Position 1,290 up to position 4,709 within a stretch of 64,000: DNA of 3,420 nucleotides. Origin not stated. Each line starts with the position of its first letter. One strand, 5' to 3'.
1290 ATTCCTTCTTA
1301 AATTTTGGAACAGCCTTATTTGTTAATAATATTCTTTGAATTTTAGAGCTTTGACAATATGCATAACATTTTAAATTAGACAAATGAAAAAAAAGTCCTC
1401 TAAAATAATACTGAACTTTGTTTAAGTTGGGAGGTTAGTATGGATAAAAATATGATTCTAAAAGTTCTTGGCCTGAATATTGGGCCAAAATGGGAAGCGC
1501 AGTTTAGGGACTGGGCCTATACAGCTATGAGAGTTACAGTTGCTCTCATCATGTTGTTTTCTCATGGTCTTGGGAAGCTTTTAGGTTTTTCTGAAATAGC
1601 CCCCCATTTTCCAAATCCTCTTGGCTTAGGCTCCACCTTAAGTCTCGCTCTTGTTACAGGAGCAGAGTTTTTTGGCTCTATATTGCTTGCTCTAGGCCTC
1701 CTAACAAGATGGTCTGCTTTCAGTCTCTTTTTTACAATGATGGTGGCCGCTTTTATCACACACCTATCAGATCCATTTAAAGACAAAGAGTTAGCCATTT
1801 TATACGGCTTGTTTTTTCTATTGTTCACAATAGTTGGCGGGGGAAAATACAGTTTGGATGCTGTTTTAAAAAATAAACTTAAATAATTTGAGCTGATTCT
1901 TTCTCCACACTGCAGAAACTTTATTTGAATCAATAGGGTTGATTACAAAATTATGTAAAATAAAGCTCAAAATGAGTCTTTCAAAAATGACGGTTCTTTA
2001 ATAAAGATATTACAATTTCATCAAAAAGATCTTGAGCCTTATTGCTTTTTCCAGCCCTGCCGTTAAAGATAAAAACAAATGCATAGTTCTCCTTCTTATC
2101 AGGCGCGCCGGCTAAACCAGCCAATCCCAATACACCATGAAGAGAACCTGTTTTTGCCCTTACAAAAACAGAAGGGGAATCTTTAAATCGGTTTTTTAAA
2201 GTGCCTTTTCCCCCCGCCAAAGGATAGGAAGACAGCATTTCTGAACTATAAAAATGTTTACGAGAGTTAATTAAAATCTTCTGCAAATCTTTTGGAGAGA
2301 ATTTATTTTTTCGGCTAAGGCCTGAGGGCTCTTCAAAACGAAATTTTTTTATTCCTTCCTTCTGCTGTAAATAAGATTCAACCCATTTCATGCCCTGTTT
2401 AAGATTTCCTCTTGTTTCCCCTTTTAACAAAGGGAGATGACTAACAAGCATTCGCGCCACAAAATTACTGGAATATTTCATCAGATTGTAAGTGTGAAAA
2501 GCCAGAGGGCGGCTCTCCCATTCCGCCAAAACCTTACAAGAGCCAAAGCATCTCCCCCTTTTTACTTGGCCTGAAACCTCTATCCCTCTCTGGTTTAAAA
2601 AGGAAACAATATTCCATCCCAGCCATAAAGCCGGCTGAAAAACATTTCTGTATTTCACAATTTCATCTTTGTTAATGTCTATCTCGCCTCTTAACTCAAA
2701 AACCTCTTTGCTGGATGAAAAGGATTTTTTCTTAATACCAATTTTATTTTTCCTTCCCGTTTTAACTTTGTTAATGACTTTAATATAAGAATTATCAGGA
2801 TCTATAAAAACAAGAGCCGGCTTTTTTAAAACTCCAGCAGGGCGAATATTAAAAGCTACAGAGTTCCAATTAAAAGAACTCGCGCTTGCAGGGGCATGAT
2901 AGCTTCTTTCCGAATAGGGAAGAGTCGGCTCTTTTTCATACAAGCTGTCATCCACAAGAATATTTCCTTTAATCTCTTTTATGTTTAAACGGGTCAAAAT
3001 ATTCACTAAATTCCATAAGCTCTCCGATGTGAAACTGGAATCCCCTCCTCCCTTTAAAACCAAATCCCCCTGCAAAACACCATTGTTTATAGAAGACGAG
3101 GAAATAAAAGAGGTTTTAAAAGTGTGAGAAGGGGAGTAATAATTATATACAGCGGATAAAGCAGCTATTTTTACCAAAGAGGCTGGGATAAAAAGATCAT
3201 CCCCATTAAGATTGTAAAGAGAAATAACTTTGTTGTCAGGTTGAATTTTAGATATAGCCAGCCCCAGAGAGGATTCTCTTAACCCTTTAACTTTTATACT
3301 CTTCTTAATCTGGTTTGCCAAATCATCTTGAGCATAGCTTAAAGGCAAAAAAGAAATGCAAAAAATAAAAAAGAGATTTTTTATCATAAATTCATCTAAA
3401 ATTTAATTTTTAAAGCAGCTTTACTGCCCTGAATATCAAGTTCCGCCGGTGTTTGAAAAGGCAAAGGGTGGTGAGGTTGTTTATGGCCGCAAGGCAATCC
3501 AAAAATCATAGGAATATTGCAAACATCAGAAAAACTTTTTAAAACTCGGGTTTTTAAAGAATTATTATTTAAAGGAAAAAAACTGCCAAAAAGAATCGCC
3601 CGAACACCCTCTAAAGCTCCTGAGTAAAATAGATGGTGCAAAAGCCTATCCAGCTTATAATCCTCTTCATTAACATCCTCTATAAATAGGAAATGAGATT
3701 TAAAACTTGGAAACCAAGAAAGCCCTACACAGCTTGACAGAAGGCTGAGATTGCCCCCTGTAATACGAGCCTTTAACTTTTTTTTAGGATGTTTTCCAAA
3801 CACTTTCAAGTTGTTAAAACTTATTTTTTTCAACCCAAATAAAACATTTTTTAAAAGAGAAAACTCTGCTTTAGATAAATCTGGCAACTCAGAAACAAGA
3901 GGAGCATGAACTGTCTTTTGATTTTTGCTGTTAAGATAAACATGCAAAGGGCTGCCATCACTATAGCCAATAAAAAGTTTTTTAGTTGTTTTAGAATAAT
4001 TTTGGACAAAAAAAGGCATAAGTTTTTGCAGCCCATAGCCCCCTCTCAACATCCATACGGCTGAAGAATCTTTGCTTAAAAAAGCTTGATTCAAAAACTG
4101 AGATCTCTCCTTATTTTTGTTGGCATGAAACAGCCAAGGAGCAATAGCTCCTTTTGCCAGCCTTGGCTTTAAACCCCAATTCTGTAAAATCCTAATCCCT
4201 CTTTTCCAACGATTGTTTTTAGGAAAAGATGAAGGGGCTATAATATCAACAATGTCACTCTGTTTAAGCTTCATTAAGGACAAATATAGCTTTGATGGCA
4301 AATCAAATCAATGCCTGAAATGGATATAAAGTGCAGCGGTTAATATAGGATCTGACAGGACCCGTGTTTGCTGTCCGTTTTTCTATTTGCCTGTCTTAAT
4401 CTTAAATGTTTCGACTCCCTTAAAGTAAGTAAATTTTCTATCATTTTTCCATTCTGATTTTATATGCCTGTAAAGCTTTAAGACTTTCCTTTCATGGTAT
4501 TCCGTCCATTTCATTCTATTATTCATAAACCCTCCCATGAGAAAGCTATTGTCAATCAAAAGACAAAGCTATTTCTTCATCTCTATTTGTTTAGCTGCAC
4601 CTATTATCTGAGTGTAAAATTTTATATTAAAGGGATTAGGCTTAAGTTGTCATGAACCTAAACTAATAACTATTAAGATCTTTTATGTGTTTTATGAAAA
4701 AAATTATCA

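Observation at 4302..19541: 15-kb accessory cluster of very large secreted proteins and lipoproteins between ldcA and the dehydrogenase gene: candidate undescribed cell-surface system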

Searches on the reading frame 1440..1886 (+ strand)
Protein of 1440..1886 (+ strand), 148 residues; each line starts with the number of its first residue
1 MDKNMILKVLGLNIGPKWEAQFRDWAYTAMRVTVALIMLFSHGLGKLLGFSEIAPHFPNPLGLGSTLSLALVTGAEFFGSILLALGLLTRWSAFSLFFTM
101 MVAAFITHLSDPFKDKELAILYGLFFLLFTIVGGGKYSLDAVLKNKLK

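Call 97: search_protein_families(library=pfam, proteins=[window:1440-1886:+], max_evalue=0.001)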
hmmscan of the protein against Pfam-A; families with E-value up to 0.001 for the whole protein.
window:1440-1886:+ (148 aa): 3 families
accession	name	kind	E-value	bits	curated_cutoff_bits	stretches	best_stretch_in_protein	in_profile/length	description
PF07681.17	DoxX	-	1.5e-15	58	23.6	1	29-108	4-84/85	DoxX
PF04173.18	DoxD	-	0.00011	22.6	22.7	1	69-148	68-149/167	TQO small subunit DoxD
PF07291.16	MauE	-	0.00036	21.3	27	1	24-105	2-85/128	Methylamine utilisation protein MauE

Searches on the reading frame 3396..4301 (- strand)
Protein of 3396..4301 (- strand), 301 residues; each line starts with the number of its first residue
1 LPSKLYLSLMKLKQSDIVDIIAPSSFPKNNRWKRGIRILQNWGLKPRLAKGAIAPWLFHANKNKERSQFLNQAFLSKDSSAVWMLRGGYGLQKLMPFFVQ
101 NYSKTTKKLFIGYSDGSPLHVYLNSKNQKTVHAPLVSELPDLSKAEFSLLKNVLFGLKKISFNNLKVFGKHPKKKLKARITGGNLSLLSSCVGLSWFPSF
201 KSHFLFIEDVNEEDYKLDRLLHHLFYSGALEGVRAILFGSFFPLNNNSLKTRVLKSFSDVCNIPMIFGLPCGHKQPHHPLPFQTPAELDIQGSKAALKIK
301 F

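Call 4: search_protein_families(library=pfam, proteins=[window:3396-4301:-], max_evalue=0.1)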
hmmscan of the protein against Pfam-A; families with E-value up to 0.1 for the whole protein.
window:3396-4301:- (301 aa): 2 families
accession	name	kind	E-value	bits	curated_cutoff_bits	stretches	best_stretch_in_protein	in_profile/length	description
PF17676.7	Peptidase_S66C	-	1.4e-26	93.9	23.7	1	178-288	2-120/120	LD-carboxypeptidase C-terminal domain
PF02016.21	Peptidase_S66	-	1.3e-21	77.4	25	1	18-132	1-120/121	LD-carboxypeptidase N-terminal domain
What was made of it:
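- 3396..4301 (-): ldcA (LD-carboxypeptidase), the left border of the interval. Peptidase_S66 (1.3e-21) and S66C (1.4e-26) in call 4.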

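Call 5: search_protein_families(library=ncbifam, proteins=[window:3396-4301:-], max_evalue=0.1)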
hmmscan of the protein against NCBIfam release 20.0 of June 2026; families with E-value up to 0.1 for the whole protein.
window:3396-4301:- (301 aa): 1 family
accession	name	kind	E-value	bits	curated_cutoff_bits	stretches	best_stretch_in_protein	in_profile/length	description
NF008424.0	PRK11253.1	equivalog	3.2e-32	111.8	378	1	15-299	4-300/308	muramoyltetrapeptide carboxypeptidase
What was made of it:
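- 3396..4301 (-): NF008424 at 3.2e-32 in call 5.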

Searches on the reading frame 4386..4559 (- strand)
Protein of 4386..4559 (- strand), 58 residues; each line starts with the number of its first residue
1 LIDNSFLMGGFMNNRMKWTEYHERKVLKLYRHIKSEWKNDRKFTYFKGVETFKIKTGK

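Call 78: search_protein_families(library=pfam, proteins=[window:4386-4559:-], max_evalue=1)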
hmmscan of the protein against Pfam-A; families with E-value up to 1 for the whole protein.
seq(58 aa): 1 family
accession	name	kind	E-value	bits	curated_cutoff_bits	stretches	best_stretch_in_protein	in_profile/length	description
PF09582.15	AnfO_nitrog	-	0.088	12.6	30.3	1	11-45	5-39/190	Iron only nitrogenase protein AnfO (AnfO_nitrog)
